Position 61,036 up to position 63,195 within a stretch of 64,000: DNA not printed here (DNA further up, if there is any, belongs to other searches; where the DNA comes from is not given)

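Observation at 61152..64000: N-terminal GGDEF fused to a STAND NTPase and TPR array (gene continues beyond window)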

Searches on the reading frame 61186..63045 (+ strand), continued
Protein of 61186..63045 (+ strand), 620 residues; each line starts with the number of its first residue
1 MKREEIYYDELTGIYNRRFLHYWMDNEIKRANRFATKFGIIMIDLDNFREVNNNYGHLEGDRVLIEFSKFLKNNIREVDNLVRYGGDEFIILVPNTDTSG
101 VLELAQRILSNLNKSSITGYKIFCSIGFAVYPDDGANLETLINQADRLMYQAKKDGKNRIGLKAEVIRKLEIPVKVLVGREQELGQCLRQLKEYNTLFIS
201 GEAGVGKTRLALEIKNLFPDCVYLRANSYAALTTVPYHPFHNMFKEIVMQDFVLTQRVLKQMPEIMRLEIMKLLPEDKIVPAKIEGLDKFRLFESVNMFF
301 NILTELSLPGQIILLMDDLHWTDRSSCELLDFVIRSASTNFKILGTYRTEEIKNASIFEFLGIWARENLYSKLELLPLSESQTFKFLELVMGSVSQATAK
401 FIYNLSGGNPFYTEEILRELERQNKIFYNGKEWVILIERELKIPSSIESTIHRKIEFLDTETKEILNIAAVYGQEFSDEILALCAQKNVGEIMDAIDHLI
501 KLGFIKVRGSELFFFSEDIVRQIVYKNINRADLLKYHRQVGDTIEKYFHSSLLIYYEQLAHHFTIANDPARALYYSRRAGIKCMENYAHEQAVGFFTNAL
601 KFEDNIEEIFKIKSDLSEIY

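Call 82: find_homologous_proteins(query=A3, max_evalue=1e-30)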
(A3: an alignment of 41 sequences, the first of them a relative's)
Query A3 (41 sequences) (1028 aa, profile of the alignment): 3705 proteins with E <= 1e-30 among 8000 candidates; the best 120 are listed.
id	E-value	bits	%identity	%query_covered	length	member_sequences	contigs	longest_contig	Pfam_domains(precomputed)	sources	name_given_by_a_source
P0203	0.0e+0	1262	27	67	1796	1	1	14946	PF10602.16,PF13414.13,PF13176.13,PF24885.2,PF13401.13,PF13428.13,PF01637.25,PF13191.13,PF13374.13,PF10923.15,PF17874.8,PF00515.35,PF05729.19,PF13424.13,PF28559.1,PF14938.13,PF13432.13,PF13181.13,PF07719.24,PF20720.4,PF13174.13,PF25515.2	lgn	-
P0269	0.0e+0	1258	30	88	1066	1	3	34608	PF10602.16,PF09976.16,PF13414.13,PF25058.2,PF13176.13,PF13401.13,PF13428.13,PF00990.27,PF13191.13,PF13374.13,PF17874.8,PF00515.35,PF13424.13,PF14938.13,PF13432.13,PF13181.13,PF07719.24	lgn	-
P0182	0.0e+0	1253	27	93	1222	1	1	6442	PF12862.14,PF13414.13,PF13176.13,PF24885.2,PF13401.13,PF13428.13,PF00990.27,PF04733.21,PF13191.13,PF13374.13,PF14559.13,PF17874.8,PF00515.35,PF13424.13,PF28559.1,PF21033.5,PF14938.13,PF13432.13,PF13181.13,PF07719.24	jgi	jgi:diguanylate cyclase (GGDEF)-like protein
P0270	0.0e+0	1228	31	84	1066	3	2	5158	PF10602.16,PF12862.14,PF13414.13,PF04781.18,PF23300.4,PF13176.13,PF13428.13,PF00990.27,PF13191.13,PF13374.13,PF10345.16,PF17874.8,PF00515.35,PF13424.13,PF14938.13,PF13432.13,PF13181.13,PF07719.24,PF13174.13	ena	-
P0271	0.0e+0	1210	28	93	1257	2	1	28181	PF10602.16,PF12862.14,PF13414.13,PF13401.13,PF13191.13,PF13374.13,PF07721.21,PF00515.35,PF04212.25,PF13424.13,PF28559.1,PF14938.13,PF22883.2,PF07719.24,PF13174.13,PF13176.13,PF24885.2,PF13428.13,PF00990.27,PF22205.2,PF10516.16,PF13371.13,PF17874.8,PF12895.14,PF13432.13,PF13181.13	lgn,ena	-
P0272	0.0e+0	1192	31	87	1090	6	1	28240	PF13176.13,PF24885.2,PF00990.27,PF13191.13,PF13374.13,PF10345.16,PF17874.8,PF00515.35,PF13424.13,PF14938.13,PF13432.13,PF13181.13,PF07719.24,PF13174.13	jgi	-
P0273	0.0e+0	1178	30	94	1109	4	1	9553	PF10602.16,PF14853.13,PF13176.13,PF24885.2,PF13428.13,PF00990.27,PF13191.13,PF13374.13,PF17874.8,PF00515.35,PF13424.13,PF14938.13,PF13432.13,PF13181.13,PF07719.24,PF13174.13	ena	-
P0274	0.0e+0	1173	31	92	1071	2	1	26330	PF10602.16,PF13431.13,PF13176.13,PF24885.2,PF13428.13,PF00990.27,PF13191.13,PF13374.13,PF17874.8,PF00515.35,PF04212.25,PF13424.13,PF24898.3,PF13181.13,PF07719.24,PF13174.13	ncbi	-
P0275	0.0e+0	1172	31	91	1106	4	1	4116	PF10602.16,PF13176.13,PF24885.2,PF00990.27,PF13191.13,PF13374.13,PF10345.16,PF17874.8,PF00515.35,PF13424.13,PF13181.13,PF07719.24,PF13174.13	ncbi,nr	ncbi:tetratricopeptide repeat protein, partial [candidate division WOR-3 bacterium]|nr:tetratricopep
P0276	0.0e+0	1163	31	81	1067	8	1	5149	PF10602.16,PF13414.13,PF13176.13,PF24885.2,PF18768.8,PF13428.13,PF00990.27,PF13191.13,PF13374.13,PF10345.16,PF10516.16,PF17874.8,PF00515.35,PF04212.25,PF13424.13,PF14938.13,PF13432.13,PF24898.3,PF13181.13,PF07719.24,PF13174.13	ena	-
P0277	0.0e+0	1144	32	86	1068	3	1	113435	PF17874.8,PF00515.35,PF13424.13,PF13176.13,PF00990.27,PF18710.8,PF13181.13,PF07719.24,PF13174.13,PF13191.13,PF13374.13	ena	-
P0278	0.0e+0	1125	26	91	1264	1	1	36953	PF10602.16,PF12862.14,PF13414.13,PF13191.13,PF13374.13,PF07721.21,PF00515.35,PF04212.25,PF13424.13,PF28559.1,PF14938.13,PF22883.2,PF07719.24,PF13174.13,PF13431.13,PF13176.13,PF24885.2,PF13428.13,PF00990.27,PF14559.13,PF10516.16,PF17874.8,PF13432.13,PF13181.13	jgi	jgi:diguanylate cyclase (GGDEF)-like protein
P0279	0.0e+0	1100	30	86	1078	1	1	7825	PF10602.16,PF12862.14,PF13176.13,PF13401.13,PF13428.13,PF00990.27,PF13191.13,PF13374.13,PF17874.8,PF00515.35,PF13424.13,PF14938.13,PF13432.13,PF13181.13,PF07719.24,PF13174.13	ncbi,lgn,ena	-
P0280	0.0e+0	1090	22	76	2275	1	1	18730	PF10602.16,PF12862.14,PF13414.13,PF25058.2,PF09986.16,PF10952.16,PF13176.13,PF24885.2,PF13428.13,PF13191.13,PF13374.13,PF14559.13,PF25068.3,PF17874.8,PF00515.35,PF13424.13,PF28559.1,PF21033.5,PF14938.13,PF13432.13,PF13181.13,PF07719.24,PF13174.13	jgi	jgi:uncharacterized repeat protein (TIGR01451 family)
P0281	0.0e+0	1079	31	93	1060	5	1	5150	PF10602.16,PF12862.14,PF10579.15,PF13176.13,PF24885.2,PF13401.13,PF13428.13,PF00990.27,PF13191.13,PF13374.13,PF14559.13,PF17874.8,PF00515.35,PF12895.14,PF13424.13,PF24898.3,PF13181.13,PF08626.17,PF07719.24,PF17853.7,PF13174.13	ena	-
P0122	0.0e+0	1028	100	100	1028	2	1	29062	PF13431.13,PF13176.13,PF13401.13,PF13428.13,PF00990.27,PF13191.13,PF13374.13,PF17874.8,PF00515.35,PF13424.13,PF13432.13,PF13181.13,PF07719.24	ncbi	-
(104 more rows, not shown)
